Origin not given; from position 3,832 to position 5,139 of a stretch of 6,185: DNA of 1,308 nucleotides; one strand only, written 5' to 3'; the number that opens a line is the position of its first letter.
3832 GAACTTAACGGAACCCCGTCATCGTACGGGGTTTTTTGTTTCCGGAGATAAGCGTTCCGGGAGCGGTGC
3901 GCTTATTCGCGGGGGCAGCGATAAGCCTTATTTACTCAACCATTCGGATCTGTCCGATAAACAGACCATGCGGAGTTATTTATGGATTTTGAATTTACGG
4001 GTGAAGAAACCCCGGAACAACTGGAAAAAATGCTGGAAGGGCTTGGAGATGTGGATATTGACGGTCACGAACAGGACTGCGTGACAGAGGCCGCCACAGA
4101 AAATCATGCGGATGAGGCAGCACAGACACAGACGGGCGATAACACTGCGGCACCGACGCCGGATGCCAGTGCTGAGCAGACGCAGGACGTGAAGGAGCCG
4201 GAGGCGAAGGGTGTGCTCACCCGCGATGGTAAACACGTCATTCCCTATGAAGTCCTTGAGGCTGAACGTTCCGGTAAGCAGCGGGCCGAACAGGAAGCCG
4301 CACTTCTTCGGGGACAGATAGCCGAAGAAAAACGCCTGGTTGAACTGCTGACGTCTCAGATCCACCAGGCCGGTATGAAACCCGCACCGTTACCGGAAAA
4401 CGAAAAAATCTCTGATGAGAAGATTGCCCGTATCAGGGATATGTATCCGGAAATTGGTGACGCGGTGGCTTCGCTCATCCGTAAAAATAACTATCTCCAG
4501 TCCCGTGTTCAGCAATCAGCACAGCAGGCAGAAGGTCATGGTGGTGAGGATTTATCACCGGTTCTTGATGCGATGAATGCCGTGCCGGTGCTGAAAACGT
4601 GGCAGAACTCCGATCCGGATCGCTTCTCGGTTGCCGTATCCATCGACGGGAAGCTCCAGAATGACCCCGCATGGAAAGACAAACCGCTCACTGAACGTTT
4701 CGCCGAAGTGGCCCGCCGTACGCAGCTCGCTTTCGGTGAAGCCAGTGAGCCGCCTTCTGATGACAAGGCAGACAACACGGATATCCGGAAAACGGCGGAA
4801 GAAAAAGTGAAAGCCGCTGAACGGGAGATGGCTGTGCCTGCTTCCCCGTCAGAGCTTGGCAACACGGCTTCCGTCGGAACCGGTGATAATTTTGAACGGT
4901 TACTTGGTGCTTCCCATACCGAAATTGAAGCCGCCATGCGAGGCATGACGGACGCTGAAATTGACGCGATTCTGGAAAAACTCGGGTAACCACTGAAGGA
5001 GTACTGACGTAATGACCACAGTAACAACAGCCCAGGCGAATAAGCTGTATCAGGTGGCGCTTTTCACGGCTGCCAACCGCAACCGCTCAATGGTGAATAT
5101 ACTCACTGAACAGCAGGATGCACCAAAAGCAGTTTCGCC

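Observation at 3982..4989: Scaffold candidate with a strongly acidic, probably disordered N-terminal domain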

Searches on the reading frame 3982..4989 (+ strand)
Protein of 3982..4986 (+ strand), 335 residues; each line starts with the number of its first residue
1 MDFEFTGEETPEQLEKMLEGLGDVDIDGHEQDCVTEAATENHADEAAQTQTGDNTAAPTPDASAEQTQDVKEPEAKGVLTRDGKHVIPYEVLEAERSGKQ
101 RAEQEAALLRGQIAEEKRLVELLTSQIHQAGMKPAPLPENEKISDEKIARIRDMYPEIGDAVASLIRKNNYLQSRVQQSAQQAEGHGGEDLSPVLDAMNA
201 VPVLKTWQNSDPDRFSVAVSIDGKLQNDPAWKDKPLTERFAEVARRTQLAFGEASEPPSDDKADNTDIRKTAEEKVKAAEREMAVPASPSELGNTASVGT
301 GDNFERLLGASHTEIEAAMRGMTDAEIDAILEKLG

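Call 6: search_protein_families(proteins=[window:3982-4986:+], library=phrogs)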
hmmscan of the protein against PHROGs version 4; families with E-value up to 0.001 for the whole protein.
window:3982-4986:+ (335 aa): 4 families
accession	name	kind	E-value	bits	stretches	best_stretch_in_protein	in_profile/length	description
phrog_479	-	unknown function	8.7e-147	490.3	1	1-335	1-333/333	-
phrog_10452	-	unknown function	9.2e-93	310.5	1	1-179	1-182/188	-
phrog_10114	-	unknown function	1.6e-92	309.2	1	162-335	1-171/171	-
phrog_23049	-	unknown function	5.5e-41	139.6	1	275-335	1-61/61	-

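Call 9: search_solved_structures(query=window:3982-4986:+, max_evalue=10, show_alignments=2)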
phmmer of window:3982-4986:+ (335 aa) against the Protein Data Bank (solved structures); distinct sequences matched with E-value up to 10: 1.
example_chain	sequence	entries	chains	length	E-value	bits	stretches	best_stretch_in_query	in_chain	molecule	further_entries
4c7n_B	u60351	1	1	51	0.48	13.4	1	145-188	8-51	SYNTHETIC ALPHA-HELIX, IM10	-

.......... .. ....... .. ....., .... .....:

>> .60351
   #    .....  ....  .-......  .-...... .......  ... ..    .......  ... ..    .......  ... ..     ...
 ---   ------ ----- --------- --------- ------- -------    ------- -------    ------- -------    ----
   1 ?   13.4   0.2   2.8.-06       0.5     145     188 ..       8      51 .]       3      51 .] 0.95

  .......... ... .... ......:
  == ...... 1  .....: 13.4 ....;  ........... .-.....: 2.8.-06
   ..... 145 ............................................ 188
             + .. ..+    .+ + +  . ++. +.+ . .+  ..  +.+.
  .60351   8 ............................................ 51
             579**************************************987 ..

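Call 10: profile_search(protein=window:3982-4986:+)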
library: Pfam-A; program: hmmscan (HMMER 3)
A. the first sequence (335 residues): domains with independent E <= 10: 4; with E <= 0.001: 0
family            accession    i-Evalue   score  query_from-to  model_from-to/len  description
TelK_muzzle       PF20849.2       0.028    14.9     139-180        60-106/118  Protelomerase, muzzle domain
DUF7868           PF25271.1        0.18    12.2     176-227        93-144/158  Domain of unknown function (DUF7868)
Sfi1_C            PF10638.14       0.34    12.1     136-183        19-66/103  Spindle body associated protein C-terminus
DUF6444           PF20042.4         0.6    11.2     231-280        22-74/85  Family of unknown function (DUF6444)

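Call 18: find_homologous_proteins(query=window:3982-4986:+, max_evalue=0.001)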
Query window:3982-4986:+ (335 aa): 301 proteins with E <= 0.001 among 8000 candidates; the best 120 are listed.
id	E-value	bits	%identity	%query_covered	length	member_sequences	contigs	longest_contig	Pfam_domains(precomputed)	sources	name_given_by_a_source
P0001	3.7e-205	699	98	100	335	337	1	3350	-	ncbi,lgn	ncbi:TPA: hypothetical protein ACHK1E_004884 [Escherichia coli]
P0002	2.2e-198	676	95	100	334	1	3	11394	-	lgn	-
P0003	3.5e-198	676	95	100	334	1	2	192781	-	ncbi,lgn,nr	ncbi:hypothetical protein AAG34_003065 [Escherichia coli]|nr:hypothetical protein [Escherichia coli]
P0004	1.1e-196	671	95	100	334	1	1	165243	-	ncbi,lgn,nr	ncbi:hypothetical protein OHY71_000672 [Escherichia coli]|nr:hypothetical protein [Escherichia coli]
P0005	4.3e-194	662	93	100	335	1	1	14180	-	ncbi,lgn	ncbi:hypothetical protein V5268_005171 [Escherichia coli]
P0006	2.1e-185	634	89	100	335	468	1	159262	-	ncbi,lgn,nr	ncbi:TPA: hypothetical protein KIS13_002022 [Escherichia coli]|nr:hypothetical protein [Escherichia 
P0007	9.0e-184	628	90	100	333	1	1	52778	-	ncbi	ncbi:TPA: hypothetical protein ACXKGF_004377 [Escherichia coli]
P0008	5.2e-173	593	84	100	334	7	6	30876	-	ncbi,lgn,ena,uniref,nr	ncbi:hypothetical protein [Escherichia coli]|uniref:hypothetical protein n=1 Tax=Escherichia coli Ta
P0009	9.3e-171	586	99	82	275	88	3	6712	-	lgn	-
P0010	1.3e-163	562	81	100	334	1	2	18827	-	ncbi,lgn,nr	ncbi:TPA: hypothetical protein IGZ65_004272 [Escherichia coli]|nr:hypothetical protein [Escherichia 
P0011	1.1e-154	533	94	79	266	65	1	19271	-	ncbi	ncbi:TPA: hypothetical protein ACWRBY_005115, partial [Escherichia coli]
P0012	7.9e-153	527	99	74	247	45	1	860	-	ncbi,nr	ncbi:TPA: hypothetical protein MD554_005195, partial [Escherichia coli]|nr:hypothetical protein [Esc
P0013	5.1e-144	498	92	76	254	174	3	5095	-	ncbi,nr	ncbi:hypothetical protein ACTD37_005276, partial [Escherichia coli]|nr:hypothetical protein [Escheri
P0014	5.6e-132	458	90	72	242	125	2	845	-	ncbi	ncbi:hypothetical protein H3A50_RS26745, partial [Escherichia coli]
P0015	9.0e-128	445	90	69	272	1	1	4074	-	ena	-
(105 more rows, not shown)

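Call 22: search_protein_families(proteins=[L001:9031-10242:+, L001:10300-10689:+, L001:10743-11201:+, L001:11188-11748:+, L001:11751-12398:+, L001:3161-4009:+], library=phrogs, max_evalue=0.001)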
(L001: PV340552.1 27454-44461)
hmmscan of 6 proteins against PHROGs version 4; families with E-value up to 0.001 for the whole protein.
L001:9031-10242:+ (404 aa): 4 families
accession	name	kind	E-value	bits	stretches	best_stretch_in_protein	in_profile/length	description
phrog_334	-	head and packaging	1.6e-174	581.4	1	3-403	7-380/381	major head protein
phrog_13784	-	unknown function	1.3e-111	371.6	1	1-177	1-177/177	-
phrog_30956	-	unknown function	7.5e-54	180.9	1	1-84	1-84/87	-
phrog_31117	-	unknown function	5.9e-35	120.9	1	296-404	1-110/110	-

L001:10300-10689:+ (130 aa): 1 family
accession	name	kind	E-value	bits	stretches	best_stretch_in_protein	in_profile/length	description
phrog_486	-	head and packaging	6.2e-57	192.5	1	1-130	1-127/127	virion structural protein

L001:10743-11201:+ (153 aa): 2 families
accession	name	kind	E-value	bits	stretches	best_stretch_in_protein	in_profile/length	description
phrog_482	-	unknown function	5.8e-86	287.1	1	1-153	1-153/153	-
phrog_11782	-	unknown function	5.1e-05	23.9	1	4-80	158-235/290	-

L001:11188-11748:+ (187 aa): 1 family
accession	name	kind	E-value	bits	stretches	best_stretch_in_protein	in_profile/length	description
phrog_437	-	head and packaging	6.7e-76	255.4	1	1-186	1-202/203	virion structural protein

L001:11751-12398:+ (216 aa): 3 families
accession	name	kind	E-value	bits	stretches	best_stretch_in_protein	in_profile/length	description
phrog_399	-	head and packaging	2.5e-94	315.9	1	1-215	1-219/220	structural protein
phrog_23184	-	unknown function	9.7e-58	193.5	1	132-216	1-85/85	-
phrog_27974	-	head and packaging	2.3e-52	178.6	1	131-214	156-239/239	portal protein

L001:3161-4009:+ (283 aa): 6 families
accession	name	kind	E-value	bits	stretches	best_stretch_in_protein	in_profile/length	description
phrog_370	-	head and packaging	7.4e-118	394.5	1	1-283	1-284/284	terminase small subunit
phrog_23182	-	unknown function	4.6e-86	287.2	1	146-283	1-138/138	-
phrog_30708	-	unknown function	6.4e-17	63.3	1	1-76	1-79/115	-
phrog_32222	-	unknown function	1.9e-14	55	1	1-109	1-110/241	-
phrog_51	-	head and packaging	1.1e-12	49.3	1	1-79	1-74/261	terminase small subunit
phrog_1711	-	head and packaging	0.00016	21.8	1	5-149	2-134/417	terminase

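Call 35: predict_structure(alignment_id=A1)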
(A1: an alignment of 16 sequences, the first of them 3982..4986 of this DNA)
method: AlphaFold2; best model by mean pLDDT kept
length: 335 residues; sequences in the alignment: 16
mean_pLDDT: 65.7   pTM: 0.26
mean pLDDT of the five models: 65.7, 61.6, 59.0, 59.0, 57.8
residues with pLDDT >= 90: 35; 70-90: 137; 50-70: 76; < 50: 87
segments of 3 or more residues with pLDDT < 50: 23-72, 180-190, 257-265, 284-286, 290-301
pLDDT, mean of each block of 10 residues (from residue 1): 57 68 40 31 33 36 31 61 81 83 90 90 83 59 67 72 75 58 40 77 88 90 90 88 91 59 47 60 49 37 71 80 82 74
secondary structure, 60 per line:
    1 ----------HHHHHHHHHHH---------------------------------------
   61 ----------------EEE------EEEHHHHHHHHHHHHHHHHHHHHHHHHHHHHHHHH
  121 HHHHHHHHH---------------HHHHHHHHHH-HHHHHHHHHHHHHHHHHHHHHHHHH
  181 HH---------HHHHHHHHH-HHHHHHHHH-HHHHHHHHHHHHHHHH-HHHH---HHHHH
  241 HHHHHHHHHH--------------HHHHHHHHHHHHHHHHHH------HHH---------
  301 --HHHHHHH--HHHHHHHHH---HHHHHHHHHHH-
elements in order: H11-21 E77-79 E86-88 H89-129 H145-154 H156-182 H192-200 H202-210 H212-227 H229-232 H236-250 H265-282 H303-309 H312-320 H324-334

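Call 36: search_protein_representatives(alignment_id=A1)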
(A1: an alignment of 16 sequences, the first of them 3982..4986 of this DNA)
Query: 16 sequences, 332 profile positions. Proteins with E-value up to 0.001 (for the whole library): 1283; up to 1e-10: 800; up to 1e-30: 121. The best 150 are listed.
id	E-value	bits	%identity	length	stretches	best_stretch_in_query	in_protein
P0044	6.8e-157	538.6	-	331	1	1-331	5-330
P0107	2.5e-149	513.8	-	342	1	1-332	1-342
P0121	1.8e-112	392.6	-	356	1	1-331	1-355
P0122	8.3e-104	364.1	-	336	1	1-331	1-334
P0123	1.4e-102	360.1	-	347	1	2-331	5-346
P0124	2.3e-81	290.4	-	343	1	3-331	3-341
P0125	6.8e-79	282.2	-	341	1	12-330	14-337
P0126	8.1e-79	282.0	-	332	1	1-330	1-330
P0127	3.7e-73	263.4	-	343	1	10-332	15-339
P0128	7.9e-67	242.6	-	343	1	4-331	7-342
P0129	2.6e-66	240.9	-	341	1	1-331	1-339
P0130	3.5e-66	240.4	-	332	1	2-331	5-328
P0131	3.2e-65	237.3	-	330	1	3-329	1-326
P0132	2.8e-64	234.2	-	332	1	4-330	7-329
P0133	9.5e-64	232.5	-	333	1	5-330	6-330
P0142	8.5e-53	196.5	-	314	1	5-330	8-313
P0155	4.0e-45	171.2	-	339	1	3-327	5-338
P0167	4.0e-41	158.1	-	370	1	23-330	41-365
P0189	4.1e-37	144.9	-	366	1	29-328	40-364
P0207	1.4e-34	136.6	-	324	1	8-330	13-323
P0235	4.5e-31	125.1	-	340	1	1-328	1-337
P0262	4.8e-29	118.4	-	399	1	31-330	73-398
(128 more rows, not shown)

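Call 39: fold_search(model_id=the predicted structure, library=pdb)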
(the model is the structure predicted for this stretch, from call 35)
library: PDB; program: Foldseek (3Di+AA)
matches with E <= 10: 41; with E <= 0.001: 0
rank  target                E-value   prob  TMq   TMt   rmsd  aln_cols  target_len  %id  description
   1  9hqv_Bq               5.2e-01  0.08  0.12  0.10  58.1       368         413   12  Cryo-EM structure of the small subunit of the mitochondrial ribosome from Toxoplasma gondii (released 2025-06-11)
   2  4roc_A                1.2e+00  0.06  0.11  0.12  20.8       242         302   15  Human TFIIB-related factor 2 (Brf2) and TBP bound to U6#2 promoter (released 2015-12-30)
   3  5wh1_B                2.0e+00  0.28  0.16  0.24  17.9       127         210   10  Apo form of the C-terminal region of human Transcription Factor IIB (released 2017-11-29)
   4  4roe_A                2.2e+00  0.04  0.11  0.12  20.6       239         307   15  Human TFIIB-related factor 2 (Brf2) and TBP bound to RPPH1 promoter (released 2015-12-30)
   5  7y5e_G6               2.5e+00  0.06  0.09  0.18  19.8       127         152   25  In situ single-PBS-PSII-PSI-LHCs megacomplex. (released 2023-02-01)
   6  6xfj_A                2.6e+00  0.30  0.14  0.55   9.0        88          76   17  Crystal structure of the type III secretion pilotin InvH (released 2020-09-16)
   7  6ux8_A                3.0e+00  0.03  0.09  0.15  18.8       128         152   18  Structure of monobody 33 MLKL N-terminal domain complex (released 2020-04-01)
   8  6dv9_F                3.2e+00  0.05  0.11  0.17  23.9       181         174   11  Crystal structure of Mycobacterium tuberculosis transcription initiation complex(ECF sigma factor L) containing 5nt RN (released 2019-02-20)
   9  6xfj_B                3.3e+00  0.25  0.14  0.55   9.0        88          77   17  Crystal structure of the type III secretion pilotin InvH (released 2020-09-16)
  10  9cpc_3H               3.3e+00  0.06  0.13  0.14  37.4       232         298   15  Atomic model of porcine brain ventricles cilia doublet microtubule (48-nm periodicity) (released 2024-10-23)
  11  9ria_C                4.2e+00  0.03  0.09  0.05  20.0       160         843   13  Cryo-EM structure of tomato NRC3-AVRcap1b complex (released 2025-07-23)
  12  4lr3_A                5.0e+00  0.03  0.09  0.15  15.8       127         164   13  Crystal structure of E. coli YfbU at 2.5 A resolution (released 2014-04-30)
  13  2nar_MODEL_1_A        5.7e+00  0.03  0.09  0.19  12.3        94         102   13  Solution structure of AVR3a_60-147 from Phytophthora infestans (released 2017-01-11)
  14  6xfk_A                6.0e+00  0.20  0.13  0.58   7.0        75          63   15  Crystal structure of the type III secretion system pilotin-secretin complex InvH-InvG (released 2020-09-16)
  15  9s97_C                6.0e+00  0.04  0.09  0.15  20.1       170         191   17  CdvB2 filament - low twist (released 2026-01-28)
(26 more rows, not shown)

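Call 40: search_dna_similar(query=window:3982-4986:+, collection=phages, mode=protein, max_rows=60, rows=spread, max_evalue=0.001)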
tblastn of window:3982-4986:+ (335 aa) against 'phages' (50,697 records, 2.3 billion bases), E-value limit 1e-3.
Records with a match: 299; places in all: 300; records where one place covers at least 80% of the query: 194.
Best place of each record, by identity: >=99% 2; 95-99% 4; 90-95% 3; 80-90% 184; <60% 106.
By first word of the organism name: Vibrio 104; Stx2a-converting 83; Escherichia 74; Stx2-converting 12; Shigella 6; Stx 6; Enterobacteria 5; Stx1 4; Stx1a-converting 1; Stx2 1; and 3 more.
By host as written in the record: - 199; Escherichia coli K514 (EHEC) 7; Escherichia coli O157:H7 5; Escherichia coli O157:H7 Morioka V526 4; Shigella flexneri 2a 2; Escherichia coli O157:H7 str. Min27 2; Escherichia coli O157:H7 strain 71074 2; Escherichia coli CB13374, serotype O104:H4 2; and 62 more.
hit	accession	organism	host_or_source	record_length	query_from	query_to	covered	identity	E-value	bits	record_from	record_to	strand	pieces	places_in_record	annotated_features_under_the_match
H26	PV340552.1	Escherichia phage PhiR12_3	Escherichia coli ECOR13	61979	1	335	100%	100.0%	0e+0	681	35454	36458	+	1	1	hypothetical protein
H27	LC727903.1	Stx1a-converting phage Stx1_2409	-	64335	1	335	100%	97.6%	0e+0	658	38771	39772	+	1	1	none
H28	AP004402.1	Stx2 converting phage I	Escherichia coli O157:H7 Okayama O-27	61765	1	335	100%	89.9%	0e+0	612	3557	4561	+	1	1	hypothetical protein (x3)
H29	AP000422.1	Enterobacteria phage VT2-Sakai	-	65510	1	335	100%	89.9%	0e+0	612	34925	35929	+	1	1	H0131: hypothetical protein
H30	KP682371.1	Escherichia phage PA2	Escherichia coli PA2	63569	1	335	100%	89.9%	0e+0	612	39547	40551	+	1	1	hypothetical protein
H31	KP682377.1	Escherichia phage PA16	Escherichia coli PA16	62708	1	335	100%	89.9%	0e+0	612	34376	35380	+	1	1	hypothetical protein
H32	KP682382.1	Escherichia phage PA29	Escherichia coli PA29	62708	1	335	100%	89.9%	0e+0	612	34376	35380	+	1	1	hypothetical protein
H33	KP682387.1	Escherichia phage PA42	Escherichia coli PA42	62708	1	335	100%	89.9%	0e+0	612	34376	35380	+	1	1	hypothetical protein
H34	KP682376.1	Escherichia phage PA12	Escherichia coli PA12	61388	1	335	100%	89.9%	0e+0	612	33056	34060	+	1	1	hypothetical protein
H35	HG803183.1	Escherichia phage P13368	Escherichia coli CB13368, serotype ...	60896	1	335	100%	89.9%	0e+0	612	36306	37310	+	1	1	record has no annotation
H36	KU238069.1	Stx converting phage vB_EcoS_P22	-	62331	1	335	100%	89.9%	0e+0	612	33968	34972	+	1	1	hypothetical protein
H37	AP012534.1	Stx2-converting phage Stx2a_F765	Escherichia coli O157:H7 strain F765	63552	1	335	100%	89.9%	0e+0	612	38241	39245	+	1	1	hypothetical protein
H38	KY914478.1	Escherichia phage ArgO145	Escherichia coli O145:H- strain FB5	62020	1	335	100%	89.9%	0e+0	612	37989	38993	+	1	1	hypothetical protein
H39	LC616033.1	Stx2a-converting phage Stx2_EH0787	-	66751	1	335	100%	89.9%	0e+0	612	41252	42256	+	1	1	none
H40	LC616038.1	Stx2a-converting phage Stx2_707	-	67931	1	335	100%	89.9%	0e+0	612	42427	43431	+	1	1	none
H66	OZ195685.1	Vibrio phage D60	Seawater and oysters mix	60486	78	332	76%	27.7%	2e-15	83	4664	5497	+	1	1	hypothetical protein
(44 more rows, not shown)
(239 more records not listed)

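Call 41: list_cluster_members(proteins=[P0121, P0125, P0132, P0142, P0155, P0167, P0189, P0207, P0235, P0262])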
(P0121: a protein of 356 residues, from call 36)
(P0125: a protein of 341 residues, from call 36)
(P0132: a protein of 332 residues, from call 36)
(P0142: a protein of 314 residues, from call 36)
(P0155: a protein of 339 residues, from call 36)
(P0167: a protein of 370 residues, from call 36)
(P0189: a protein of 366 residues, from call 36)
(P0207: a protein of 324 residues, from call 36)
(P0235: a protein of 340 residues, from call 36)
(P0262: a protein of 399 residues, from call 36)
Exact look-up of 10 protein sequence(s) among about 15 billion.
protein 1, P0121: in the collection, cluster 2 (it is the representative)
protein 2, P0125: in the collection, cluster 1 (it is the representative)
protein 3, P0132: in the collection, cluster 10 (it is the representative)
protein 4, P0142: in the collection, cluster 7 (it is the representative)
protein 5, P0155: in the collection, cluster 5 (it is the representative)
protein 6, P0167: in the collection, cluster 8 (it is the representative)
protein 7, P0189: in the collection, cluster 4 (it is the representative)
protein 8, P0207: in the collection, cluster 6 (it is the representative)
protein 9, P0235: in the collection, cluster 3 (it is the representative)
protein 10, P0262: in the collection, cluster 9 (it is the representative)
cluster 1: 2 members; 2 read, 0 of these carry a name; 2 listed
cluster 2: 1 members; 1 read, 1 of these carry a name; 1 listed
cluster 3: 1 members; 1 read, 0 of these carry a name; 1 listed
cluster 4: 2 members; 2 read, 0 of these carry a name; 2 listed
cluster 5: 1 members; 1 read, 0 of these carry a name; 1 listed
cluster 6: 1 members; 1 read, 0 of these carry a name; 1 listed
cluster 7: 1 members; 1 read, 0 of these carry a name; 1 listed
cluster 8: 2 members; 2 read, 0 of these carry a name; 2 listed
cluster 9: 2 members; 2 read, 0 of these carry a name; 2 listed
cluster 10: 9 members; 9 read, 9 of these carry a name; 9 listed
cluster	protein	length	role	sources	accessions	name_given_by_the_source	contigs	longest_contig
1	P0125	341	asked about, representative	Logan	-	-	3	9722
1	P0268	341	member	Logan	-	-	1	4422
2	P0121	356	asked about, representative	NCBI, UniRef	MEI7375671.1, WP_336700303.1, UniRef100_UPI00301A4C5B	hypothetical protein [Dickeya chrysanthemi] | hypothetical protein n=1 Tax=Dickeya chrysanthemi TaxID=556 RepID=UPI00301A4C5B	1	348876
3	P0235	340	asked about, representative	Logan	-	-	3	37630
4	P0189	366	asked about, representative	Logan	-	-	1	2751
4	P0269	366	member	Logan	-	-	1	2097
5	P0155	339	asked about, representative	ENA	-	-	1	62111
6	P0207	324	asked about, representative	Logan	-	-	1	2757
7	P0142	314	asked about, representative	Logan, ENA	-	-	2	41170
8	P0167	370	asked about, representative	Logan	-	-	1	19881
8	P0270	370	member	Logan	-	-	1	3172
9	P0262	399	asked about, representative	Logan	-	-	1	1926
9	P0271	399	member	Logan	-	-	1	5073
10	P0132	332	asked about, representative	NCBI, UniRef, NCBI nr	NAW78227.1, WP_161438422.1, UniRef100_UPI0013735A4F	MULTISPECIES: hypothetical protein [Vibrio] | hypothetical protein n=1 Tax=Vibrio TaxID=662 RepID=UPI0013735A4F | hypothetical protein [Vibrio sp. V33_P6A3T137]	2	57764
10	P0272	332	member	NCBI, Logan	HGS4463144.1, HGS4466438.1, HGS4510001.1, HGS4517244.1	TPA: hypothetical protein ACMDOB_003095 [Vibrio metschnikovii]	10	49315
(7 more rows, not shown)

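Call 42: find_encoding_contigs(protein=P0155, flank=7000, max_places=1)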
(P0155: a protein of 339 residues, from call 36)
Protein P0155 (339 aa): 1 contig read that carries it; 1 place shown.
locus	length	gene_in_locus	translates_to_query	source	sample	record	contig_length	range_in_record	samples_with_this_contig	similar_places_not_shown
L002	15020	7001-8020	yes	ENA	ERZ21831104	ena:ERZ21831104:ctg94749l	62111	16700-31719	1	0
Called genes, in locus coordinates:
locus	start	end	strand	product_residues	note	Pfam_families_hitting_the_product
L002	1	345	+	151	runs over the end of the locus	PF00959:Phage_lysozyme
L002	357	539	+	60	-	-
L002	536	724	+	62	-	-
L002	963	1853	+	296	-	-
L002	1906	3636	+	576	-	-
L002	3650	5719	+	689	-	PF16510:P22_portal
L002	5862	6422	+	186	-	PF13876:Phage_gp49_66, PF11195:Tad2-like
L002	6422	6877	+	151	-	PF11195:Tad2-like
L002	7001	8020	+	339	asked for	-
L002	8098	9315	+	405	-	PF13252:Phage_capsid_3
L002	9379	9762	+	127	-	-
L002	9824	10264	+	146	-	-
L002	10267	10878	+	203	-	-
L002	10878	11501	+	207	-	PF24175:SU10_adaptor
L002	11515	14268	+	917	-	-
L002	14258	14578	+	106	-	-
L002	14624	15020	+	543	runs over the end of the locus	-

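Call 43: find_encoding_contigs(protein=P0235, flank=7000, max_places=1)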
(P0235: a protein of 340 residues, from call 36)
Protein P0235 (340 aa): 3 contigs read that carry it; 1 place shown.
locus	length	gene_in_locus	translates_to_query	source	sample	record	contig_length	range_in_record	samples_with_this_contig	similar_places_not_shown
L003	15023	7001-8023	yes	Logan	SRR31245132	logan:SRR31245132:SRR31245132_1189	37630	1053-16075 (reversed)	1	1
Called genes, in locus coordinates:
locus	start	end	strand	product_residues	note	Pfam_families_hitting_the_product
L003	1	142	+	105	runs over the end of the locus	-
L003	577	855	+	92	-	-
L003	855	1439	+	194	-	PF01464:SLT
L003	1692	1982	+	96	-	PF23793:LysC (weak)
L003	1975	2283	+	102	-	-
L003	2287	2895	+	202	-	-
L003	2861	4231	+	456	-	PF03237:Terminase_6N, PF17289:Terminase_6C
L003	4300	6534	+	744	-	PF16510:P22_portal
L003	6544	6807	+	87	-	-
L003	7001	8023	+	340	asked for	-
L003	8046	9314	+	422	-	PF13252:Phage_capsid_3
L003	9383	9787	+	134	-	-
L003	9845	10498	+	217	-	-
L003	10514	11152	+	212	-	-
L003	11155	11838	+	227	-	PF24175:SU10_adaptor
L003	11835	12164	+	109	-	-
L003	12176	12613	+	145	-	PF23140:Gp80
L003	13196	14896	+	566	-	-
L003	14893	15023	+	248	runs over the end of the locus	PF13884:Peptidase_S74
